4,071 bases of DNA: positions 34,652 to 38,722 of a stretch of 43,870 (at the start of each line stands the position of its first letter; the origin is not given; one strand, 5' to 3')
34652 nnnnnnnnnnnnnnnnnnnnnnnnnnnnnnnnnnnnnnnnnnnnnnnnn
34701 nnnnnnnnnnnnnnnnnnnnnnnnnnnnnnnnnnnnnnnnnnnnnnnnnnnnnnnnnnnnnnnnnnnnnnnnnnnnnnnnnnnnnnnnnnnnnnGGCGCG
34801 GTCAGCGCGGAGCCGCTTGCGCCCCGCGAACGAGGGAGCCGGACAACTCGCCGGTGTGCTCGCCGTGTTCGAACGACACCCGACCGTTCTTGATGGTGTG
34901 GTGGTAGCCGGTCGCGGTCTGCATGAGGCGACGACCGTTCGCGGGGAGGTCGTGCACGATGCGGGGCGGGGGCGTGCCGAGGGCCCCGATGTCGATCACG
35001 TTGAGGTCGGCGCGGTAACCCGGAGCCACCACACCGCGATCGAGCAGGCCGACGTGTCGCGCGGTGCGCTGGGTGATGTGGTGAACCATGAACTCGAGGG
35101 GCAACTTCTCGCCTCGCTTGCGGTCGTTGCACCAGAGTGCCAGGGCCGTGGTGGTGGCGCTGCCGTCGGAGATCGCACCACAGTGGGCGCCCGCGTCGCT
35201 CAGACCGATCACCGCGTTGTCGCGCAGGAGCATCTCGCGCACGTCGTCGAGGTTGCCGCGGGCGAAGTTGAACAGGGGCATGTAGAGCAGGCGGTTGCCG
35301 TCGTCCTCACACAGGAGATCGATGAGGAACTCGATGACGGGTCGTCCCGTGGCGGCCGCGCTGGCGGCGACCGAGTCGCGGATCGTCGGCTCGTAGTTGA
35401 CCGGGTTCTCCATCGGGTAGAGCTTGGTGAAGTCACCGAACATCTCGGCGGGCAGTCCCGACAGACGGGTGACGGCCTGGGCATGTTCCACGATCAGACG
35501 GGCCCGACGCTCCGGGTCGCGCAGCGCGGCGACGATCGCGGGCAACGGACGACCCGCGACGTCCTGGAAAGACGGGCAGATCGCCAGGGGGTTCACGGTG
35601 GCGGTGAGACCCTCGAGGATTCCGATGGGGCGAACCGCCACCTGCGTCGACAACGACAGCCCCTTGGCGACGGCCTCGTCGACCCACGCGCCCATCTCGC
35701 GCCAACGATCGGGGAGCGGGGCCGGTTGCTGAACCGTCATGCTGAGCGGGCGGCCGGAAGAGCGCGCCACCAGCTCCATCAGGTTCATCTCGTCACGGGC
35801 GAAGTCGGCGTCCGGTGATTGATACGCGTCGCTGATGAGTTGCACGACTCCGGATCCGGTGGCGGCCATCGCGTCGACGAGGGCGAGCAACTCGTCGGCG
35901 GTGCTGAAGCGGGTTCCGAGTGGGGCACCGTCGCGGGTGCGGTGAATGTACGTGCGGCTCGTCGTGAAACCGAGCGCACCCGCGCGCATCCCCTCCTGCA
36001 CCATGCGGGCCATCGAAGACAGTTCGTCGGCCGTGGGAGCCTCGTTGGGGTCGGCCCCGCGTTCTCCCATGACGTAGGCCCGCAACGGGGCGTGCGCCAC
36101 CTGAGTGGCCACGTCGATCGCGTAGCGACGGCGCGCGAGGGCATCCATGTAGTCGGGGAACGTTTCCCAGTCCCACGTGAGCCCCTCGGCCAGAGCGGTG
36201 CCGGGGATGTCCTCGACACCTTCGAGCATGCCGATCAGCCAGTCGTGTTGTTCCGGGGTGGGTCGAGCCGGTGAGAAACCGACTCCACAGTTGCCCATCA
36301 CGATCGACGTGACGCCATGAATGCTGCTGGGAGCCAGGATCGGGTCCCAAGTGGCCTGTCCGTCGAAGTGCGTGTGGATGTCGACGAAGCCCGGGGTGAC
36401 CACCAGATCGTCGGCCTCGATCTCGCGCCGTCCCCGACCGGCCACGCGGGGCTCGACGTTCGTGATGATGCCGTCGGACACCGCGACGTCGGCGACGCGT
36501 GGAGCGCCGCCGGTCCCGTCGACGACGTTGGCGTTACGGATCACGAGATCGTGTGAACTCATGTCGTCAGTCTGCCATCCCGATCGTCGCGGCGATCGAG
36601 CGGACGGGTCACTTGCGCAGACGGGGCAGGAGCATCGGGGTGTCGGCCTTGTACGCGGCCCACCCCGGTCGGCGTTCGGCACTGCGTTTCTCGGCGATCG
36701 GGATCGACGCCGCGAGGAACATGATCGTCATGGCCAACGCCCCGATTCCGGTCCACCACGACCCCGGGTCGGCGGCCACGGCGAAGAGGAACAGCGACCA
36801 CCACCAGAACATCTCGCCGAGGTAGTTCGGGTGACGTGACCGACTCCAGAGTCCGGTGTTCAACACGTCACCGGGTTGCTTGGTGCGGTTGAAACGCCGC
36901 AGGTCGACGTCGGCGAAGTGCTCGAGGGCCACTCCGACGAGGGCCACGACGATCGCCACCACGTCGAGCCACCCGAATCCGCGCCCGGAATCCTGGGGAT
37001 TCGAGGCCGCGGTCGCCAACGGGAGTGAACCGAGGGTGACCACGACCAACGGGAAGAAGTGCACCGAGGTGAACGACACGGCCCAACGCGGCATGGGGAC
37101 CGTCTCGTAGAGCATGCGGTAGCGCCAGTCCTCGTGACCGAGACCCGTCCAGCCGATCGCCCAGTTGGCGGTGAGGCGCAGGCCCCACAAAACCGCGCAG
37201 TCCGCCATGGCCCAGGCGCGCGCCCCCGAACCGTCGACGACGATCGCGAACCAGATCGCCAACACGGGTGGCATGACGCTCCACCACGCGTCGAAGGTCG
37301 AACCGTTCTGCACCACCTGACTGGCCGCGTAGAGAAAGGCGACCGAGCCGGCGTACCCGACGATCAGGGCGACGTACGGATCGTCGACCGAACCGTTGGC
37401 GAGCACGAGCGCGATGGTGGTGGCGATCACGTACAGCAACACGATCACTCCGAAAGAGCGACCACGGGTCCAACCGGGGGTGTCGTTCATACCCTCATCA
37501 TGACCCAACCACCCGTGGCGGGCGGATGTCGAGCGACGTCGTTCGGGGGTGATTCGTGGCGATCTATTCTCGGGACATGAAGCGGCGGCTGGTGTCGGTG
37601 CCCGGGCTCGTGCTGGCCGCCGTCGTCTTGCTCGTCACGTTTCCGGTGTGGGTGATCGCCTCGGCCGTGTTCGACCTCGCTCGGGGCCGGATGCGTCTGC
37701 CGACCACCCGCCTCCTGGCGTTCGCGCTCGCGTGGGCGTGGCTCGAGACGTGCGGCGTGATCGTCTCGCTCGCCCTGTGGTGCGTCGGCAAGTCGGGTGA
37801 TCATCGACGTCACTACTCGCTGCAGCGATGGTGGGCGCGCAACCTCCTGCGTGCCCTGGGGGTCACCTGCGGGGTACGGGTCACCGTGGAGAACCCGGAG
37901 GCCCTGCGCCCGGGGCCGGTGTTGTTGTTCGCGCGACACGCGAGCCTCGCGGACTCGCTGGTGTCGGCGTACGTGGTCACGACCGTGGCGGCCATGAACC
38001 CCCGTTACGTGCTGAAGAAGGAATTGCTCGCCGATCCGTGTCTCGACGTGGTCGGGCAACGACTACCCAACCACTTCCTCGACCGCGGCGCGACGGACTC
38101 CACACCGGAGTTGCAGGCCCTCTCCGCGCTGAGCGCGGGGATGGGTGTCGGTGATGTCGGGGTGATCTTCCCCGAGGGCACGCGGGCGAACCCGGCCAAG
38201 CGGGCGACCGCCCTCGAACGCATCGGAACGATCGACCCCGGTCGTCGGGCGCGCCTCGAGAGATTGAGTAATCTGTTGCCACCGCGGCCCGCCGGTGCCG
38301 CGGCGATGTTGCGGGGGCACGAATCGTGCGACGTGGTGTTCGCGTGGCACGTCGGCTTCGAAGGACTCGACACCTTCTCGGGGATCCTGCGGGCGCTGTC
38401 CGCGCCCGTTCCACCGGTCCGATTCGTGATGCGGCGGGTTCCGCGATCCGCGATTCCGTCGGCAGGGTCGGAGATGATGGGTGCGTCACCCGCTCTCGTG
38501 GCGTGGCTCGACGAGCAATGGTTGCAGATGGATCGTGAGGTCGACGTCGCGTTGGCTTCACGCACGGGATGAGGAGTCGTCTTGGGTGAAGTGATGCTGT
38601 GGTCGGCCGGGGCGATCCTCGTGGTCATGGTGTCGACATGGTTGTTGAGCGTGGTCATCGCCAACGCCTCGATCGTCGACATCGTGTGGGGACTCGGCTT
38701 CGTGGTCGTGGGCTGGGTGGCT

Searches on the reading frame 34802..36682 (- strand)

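Call 66: search_protein_families(library=pfam, proteins=[window:34802-36682:-], max_evalue=0.00001)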
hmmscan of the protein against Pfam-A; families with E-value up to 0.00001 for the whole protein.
window:34802-36682:- (626 aa): 2 families
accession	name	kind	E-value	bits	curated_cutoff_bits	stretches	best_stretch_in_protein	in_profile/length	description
PF07969.17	Amidohydro_3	-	4.1e-46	158.9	29.7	1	87-603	2-471/472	Amidohydrolase family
PF01979.26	Amidohydro_1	-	2.9e-09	37.1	25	0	475-574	229-325/345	Amidohydrolase family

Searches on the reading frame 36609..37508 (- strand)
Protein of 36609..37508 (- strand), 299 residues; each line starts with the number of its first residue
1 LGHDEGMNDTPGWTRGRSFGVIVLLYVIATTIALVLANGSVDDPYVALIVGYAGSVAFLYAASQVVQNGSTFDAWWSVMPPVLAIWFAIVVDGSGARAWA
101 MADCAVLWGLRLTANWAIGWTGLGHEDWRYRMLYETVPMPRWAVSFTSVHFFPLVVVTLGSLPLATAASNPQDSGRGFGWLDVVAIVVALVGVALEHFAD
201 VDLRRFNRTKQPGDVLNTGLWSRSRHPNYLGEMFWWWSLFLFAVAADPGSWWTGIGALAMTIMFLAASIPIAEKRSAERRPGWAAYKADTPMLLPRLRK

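Call 66: search_protein_families(library=pfam, proteins=[window:36609-37508:-], max_evalue=0.00001)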
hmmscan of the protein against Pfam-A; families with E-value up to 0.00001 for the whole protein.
window:36609-37508:- (299 aa): 1 family
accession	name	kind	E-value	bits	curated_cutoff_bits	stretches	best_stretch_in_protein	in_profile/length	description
PF06966.17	DUF1295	-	1.2e-48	166.1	20.4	1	60-290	2-235/235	Protein of unknown function (DUF1295)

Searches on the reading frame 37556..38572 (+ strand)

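Call 67: search_protein_families(library=pfam, proteins=[window:37556-38572:+], max_evalue=0.00001)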
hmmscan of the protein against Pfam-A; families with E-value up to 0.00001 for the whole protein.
window:37556-38572:+ (338 aa): 1 family
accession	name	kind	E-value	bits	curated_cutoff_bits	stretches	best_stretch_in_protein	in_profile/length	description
PF01553.26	Acyltransferase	-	1.5e-11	44.6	23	1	108-215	1-107/132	Acyltransferase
